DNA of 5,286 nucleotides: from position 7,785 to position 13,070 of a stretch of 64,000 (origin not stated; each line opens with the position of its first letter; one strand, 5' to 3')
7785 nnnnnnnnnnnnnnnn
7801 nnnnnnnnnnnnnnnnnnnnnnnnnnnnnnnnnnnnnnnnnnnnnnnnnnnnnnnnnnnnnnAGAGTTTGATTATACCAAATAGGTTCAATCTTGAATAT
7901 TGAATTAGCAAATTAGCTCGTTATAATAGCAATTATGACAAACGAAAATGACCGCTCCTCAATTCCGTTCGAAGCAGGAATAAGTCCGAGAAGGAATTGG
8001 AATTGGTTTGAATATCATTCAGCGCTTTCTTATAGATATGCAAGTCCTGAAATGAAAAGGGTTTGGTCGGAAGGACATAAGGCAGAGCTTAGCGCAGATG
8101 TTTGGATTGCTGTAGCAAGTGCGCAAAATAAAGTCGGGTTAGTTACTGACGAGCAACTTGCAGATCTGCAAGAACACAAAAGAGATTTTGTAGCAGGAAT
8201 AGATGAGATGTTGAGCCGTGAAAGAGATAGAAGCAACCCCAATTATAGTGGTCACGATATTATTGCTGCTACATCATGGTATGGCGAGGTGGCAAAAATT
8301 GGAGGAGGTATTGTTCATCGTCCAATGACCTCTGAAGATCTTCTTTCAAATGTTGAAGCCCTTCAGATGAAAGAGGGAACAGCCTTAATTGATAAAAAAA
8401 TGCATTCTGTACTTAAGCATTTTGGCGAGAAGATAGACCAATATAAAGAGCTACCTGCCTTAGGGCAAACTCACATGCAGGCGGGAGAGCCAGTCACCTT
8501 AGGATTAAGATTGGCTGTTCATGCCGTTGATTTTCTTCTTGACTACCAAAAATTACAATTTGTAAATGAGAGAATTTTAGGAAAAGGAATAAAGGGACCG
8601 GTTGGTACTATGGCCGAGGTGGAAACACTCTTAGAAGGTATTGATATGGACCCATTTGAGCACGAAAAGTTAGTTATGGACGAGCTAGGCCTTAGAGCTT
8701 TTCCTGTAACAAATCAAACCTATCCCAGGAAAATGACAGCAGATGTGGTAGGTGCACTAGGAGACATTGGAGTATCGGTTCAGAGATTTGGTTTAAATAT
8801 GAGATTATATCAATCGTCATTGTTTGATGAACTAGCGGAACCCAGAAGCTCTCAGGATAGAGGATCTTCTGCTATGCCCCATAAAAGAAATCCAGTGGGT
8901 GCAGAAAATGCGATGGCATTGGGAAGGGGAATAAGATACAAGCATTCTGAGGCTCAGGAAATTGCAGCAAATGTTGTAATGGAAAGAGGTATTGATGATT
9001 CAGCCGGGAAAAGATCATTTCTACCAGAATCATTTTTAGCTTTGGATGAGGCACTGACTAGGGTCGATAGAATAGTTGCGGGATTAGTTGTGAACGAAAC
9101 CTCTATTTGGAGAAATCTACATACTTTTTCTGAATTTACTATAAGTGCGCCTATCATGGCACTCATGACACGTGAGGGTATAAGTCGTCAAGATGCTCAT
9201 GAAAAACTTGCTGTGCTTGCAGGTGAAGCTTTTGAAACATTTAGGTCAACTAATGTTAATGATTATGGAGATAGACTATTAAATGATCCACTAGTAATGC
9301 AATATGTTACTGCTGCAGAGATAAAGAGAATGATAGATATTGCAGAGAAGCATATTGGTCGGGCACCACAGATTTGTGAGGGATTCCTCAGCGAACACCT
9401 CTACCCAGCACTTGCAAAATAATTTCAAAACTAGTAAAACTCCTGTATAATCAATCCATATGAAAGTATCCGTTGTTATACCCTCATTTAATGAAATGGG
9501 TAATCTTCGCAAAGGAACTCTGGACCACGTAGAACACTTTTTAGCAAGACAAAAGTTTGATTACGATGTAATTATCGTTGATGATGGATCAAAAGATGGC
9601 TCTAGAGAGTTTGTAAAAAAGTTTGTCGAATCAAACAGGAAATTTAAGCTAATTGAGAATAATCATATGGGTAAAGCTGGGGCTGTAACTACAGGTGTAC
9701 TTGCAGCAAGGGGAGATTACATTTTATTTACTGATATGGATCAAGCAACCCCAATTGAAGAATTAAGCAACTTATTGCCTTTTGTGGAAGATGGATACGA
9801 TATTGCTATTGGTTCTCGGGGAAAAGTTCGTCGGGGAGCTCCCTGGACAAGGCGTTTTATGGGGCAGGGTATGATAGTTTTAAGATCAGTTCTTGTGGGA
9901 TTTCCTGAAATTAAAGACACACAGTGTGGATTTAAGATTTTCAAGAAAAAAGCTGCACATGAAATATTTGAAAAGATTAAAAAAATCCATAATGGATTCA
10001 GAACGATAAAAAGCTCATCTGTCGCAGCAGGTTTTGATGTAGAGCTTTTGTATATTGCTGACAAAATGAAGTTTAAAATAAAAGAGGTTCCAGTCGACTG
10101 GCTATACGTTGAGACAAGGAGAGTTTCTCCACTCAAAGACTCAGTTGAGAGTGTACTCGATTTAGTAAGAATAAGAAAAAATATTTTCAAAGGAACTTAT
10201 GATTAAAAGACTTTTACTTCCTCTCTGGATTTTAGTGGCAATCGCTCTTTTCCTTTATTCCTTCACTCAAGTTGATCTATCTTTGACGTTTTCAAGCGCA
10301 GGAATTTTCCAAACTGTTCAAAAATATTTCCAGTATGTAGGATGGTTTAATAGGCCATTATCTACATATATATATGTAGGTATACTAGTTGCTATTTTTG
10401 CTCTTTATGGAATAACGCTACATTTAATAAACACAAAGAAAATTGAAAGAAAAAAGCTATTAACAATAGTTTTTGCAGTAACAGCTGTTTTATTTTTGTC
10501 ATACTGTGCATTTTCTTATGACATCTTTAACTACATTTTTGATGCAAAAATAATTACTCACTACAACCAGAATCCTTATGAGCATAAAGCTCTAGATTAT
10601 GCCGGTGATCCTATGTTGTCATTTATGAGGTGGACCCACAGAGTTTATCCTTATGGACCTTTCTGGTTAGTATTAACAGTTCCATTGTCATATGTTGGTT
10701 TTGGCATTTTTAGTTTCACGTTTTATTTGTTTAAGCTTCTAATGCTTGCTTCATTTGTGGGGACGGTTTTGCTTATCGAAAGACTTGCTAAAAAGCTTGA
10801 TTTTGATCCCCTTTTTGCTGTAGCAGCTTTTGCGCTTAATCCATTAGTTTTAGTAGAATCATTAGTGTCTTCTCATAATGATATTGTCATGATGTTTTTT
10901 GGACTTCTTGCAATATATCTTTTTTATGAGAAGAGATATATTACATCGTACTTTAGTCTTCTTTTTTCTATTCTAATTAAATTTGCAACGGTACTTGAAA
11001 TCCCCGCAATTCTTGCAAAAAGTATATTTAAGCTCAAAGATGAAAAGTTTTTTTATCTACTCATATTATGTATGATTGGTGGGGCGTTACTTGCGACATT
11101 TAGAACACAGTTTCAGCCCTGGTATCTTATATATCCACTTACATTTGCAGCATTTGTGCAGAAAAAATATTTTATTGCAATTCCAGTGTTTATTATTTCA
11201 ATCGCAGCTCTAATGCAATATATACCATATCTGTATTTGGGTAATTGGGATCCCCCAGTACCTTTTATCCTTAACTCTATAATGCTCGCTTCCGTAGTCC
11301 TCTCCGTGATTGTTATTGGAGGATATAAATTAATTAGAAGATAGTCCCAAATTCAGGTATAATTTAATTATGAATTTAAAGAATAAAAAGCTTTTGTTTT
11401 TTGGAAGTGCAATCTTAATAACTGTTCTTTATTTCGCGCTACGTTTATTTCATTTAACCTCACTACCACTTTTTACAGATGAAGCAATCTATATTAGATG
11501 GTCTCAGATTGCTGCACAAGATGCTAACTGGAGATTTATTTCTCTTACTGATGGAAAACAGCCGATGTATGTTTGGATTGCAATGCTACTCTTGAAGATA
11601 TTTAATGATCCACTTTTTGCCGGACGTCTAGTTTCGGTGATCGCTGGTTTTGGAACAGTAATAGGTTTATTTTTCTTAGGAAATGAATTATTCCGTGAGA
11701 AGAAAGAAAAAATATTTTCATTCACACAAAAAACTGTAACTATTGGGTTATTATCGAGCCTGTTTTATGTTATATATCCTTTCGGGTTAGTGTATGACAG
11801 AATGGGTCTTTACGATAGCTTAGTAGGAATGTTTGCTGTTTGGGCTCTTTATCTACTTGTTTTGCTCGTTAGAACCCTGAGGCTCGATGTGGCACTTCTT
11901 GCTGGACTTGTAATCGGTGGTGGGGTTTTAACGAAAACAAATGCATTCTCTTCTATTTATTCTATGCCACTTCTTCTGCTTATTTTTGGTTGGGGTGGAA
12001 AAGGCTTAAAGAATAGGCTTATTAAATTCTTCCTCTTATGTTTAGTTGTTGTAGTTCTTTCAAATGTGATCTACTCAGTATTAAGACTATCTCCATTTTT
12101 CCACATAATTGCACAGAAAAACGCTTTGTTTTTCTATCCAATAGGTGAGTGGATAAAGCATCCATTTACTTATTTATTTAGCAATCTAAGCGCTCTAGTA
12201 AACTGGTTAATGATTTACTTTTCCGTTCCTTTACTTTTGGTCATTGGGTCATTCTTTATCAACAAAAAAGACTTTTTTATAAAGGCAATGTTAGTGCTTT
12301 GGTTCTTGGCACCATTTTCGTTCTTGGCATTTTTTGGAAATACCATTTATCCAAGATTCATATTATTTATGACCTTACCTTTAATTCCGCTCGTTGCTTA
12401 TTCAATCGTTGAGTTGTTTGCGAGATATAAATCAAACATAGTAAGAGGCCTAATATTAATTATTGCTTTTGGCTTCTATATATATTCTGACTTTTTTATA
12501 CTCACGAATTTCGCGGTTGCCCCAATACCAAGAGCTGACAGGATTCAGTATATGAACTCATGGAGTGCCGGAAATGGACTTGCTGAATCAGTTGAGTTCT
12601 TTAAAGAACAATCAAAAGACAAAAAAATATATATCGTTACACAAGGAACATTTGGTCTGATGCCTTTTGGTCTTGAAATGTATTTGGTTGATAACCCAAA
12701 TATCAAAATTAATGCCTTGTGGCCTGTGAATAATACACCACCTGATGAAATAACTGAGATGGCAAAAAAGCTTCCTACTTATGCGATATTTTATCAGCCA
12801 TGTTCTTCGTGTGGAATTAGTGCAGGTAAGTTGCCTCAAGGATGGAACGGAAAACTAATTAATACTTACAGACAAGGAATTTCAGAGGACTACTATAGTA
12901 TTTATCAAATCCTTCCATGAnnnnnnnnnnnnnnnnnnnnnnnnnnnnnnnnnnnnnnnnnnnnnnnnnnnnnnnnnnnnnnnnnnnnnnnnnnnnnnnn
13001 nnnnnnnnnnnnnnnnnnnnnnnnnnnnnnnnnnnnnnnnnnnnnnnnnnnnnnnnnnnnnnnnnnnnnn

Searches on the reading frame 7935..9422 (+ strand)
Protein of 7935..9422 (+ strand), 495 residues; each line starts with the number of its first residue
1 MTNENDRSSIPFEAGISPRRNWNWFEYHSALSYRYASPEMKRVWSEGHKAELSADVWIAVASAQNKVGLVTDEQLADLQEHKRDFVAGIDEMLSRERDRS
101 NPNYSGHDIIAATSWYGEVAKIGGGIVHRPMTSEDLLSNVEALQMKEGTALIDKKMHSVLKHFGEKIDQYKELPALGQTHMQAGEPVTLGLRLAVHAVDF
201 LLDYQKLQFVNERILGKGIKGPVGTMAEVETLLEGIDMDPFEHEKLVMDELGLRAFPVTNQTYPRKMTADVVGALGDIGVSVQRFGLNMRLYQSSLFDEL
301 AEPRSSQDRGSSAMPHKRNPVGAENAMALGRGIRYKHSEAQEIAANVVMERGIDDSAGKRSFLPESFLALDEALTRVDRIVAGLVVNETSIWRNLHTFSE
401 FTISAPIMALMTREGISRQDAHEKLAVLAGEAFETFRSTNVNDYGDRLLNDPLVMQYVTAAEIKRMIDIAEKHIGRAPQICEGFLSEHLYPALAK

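Call 20: search_protein_families(library=pfam, proteins=[window:7935-9422:+], max_evalue=0.001)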
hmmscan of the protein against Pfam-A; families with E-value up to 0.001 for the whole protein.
window:7935-9422:+ (495 aa): 2 families
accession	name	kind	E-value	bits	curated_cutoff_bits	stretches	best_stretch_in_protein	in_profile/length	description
PF00206.25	Lyase_1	-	1e-26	94.6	27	1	49-327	30-304/312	Lyase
PF10397.14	ADSL_C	-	2.1e-11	44.4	32.7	1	403-482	4-77/79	Adenylosuccinate lyase C-terminus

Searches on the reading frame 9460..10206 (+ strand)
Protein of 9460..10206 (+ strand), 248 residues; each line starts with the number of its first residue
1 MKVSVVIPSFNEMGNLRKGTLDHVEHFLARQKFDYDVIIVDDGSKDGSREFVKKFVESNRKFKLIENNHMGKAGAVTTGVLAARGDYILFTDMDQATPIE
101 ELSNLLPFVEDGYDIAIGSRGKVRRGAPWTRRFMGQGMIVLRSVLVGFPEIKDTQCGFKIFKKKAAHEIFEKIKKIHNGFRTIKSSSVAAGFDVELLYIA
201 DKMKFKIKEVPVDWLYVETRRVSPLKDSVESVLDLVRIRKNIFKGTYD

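Call 19: search_protein_families(library=pfam, proteins=[window:9460-10206:+], max_evalue=0.001)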
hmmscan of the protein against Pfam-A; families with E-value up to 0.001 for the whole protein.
window:9460-10206:+ (248 aa): 2 families
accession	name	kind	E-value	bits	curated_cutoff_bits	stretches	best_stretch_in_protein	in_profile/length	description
PF00535.33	Glycos_transf_2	-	3.7e-28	99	23.3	1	4-170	1-168/168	Glycosyl transferase family 2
PF10111.15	Glyco_tranf_2_2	-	3.9e-06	27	27.3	1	24-105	19-102/276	Glycosyltransferase like family 2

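Call 47: search_protein_families(library=ncbifam, proteins=[window:9460-10206:+], max_evalue=0.00001)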
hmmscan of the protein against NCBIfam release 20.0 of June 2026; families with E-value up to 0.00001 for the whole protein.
window:9460-10206:+ (248 aa): 17 families
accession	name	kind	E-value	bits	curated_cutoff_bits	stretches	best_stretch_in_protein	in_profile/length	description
NF047588.1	GlcsyltransPgfSStrep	equivalog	5.9e-18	65.1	500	1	1-170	1-168/308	glycosyltransferase PgfS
NF041875.1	EPS_EpsD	equivalog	6.7e-16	58.6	370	1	3-100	1-95/325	exopolysaccharide biosynthesis glycosyltransferase EpsD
NF007482.0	PRK10073.1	equivalog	2.5e-15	56.3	423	1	2-116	7-118/334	glycosyltransferase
TIGR03937.1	PgaC_IcaA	equivalog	5.3e-15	55.3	422.3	1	2-95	46-136/407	poly-beta-1,6-N-acetyl-D-glucosamine synthase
NF007986.1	PRK10714.1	equivalog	1.3e-14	53.9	529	1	2-134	7-138/316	undecaprenyl-phosphate 4-deoxy-4-formamido-L-arabinose transferase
NF050050.1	ProtGlycPglI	equivalog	3.5e-13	49.6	500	1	2-138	3-136/306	GalNAc(5)-diNAcBac-PP-undecaprenol beta-1,3-glucosyltransferase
NF041391.1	DPhHxTase_Halo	equivalog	7.2e-12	44.7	375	1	36-169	26-153/213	dolichyl-phosphate hexose transferase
TIGR04283.1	glyco_like_mftF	equivalog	3.4e-10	39.9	182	1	3-110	1-98/221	TIGR04283 family arsenosugar biosynthesis glycosyltransferase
NF047683.1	TeichurnBiosyTuaG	equivalog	4.4e-10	39.6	400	1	2-110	7-112/252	teichuronic acid biosynthesis protein TuaG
NF038302.1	EPS_HpsE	equivalog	1.3e-09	37.5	300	1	2-97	2-99/307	hormogonium polysaccharide biosynthesis glycosyltransferase HpsE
TIGR04182.1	glyco_TIGR04182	equivalog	2.2e-09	37.1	325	1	2-240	1-219/293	S-layer glycoprotein N-glycosyltransferase AglJ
NF058614.1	PPMAGASynPpgS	equivalog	5e-09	35.9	370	1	3-221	2-203/226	polyprenyl-phospho-N-acetylgalactosaminyl synthase PpgS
TIGR03965.1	mycofact_glyco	equivalog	1.7e-07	30.5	280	1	2-107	75-177/467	mycofactocin biosynthesis glycosyltransferase MftF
NF053739.1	GlytfEpsEBac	equivalog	3.2e-07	29.6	450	1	2-114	2-112/265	glycosyltransferase EpsE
NF045692.1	OglycostaseCruG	equivalog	4.2e-07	29.2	600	1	2-95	42-138/386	2'-O-glycosyltransferase CruG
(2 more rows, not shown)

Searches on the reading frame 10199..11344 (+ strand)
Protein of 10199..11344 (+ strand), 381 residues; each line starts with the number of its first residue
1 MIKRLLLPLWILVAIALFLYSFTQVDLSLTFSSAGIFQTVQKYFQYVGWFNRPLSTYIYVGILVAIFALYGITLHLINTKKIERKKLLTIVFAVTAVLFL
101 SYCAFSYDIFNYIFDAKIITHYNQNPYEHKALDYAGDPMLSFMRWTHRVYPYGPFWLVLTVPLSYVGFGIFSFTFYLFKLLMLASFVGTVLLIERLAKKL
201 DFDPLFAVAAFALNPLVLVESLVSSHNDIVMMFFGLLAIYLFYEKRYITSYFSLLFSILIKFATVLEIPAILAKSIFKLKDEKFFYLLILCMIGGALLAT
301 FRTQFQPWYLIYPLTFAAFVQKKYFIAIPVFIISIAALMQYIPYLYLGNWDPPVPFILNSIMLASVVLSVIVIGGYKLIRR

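Call 19: search_protein_families(library=pfam, proteins=[window:10199-11344:+], max_evalue=0.001)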
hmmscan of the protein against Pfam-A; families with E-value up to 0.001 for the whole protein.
window:10199-11344:+ (381 aa): 0 families

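Call 60: search_protein_families(library=pfam, proteins=[window:10199-11344:+], max_evalue=10)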
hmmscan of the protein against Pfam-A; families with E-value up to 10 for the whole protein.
window:10199-11344:+ (381 aa): 2 families
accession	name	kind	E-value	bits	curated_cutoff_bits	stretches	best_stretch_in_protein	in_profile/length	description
PF11847.13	GT-C_AftD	-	0.0084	14.5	26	1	176-233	77-134/661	Alpha-(1->3)-arabinofuranosyltransferase, N-terminal GT-C domain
PF09594.16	GT87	-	0.56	10.3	25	1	150-321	1-157/237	Glycosyltransferase family 87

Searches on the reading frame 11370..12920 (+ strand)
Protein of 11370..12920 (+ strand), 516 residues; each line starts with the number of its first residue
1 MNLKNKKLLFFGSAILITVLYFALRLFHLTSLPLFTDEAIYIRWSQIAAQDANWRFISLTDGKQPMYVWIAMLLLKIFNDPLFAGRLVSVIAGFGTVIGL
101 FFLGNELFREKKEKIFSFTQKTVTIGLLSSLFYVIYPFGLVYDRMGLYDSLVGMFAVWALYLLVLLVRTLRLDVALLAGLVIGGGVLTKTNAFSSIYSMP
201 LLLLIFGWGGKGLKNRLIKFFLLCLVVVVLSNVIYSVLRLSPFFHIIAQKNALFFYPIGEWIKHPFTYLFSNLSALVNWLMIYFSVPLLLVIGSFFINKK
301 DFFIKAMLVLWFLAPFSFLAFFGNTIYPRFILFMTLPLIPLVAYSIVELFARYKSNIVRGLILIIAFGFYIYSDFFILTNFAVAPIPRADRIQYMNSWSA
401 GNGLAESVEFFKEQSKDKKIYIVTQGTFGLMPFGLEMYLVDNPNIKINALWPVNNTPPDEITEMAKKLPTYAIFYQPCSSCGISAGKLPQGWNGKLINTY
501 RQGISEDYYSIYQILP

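Call 7: search_protein_families(library=pfam, proteins=[window:11370-12920:+], max_evalue=0.1)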
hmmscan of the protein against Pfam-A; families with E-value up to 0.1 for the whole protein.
window:11370-12920:+ (516 aa): 1 family
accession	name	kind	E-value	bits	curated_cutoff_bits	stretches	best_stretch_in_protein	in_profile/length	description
PF13231.12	PMT_2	-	8.2e-12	46.1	26.1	1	65-234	4-159/160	Dolichyl-phosphate-mannose-protein mannosyltransferase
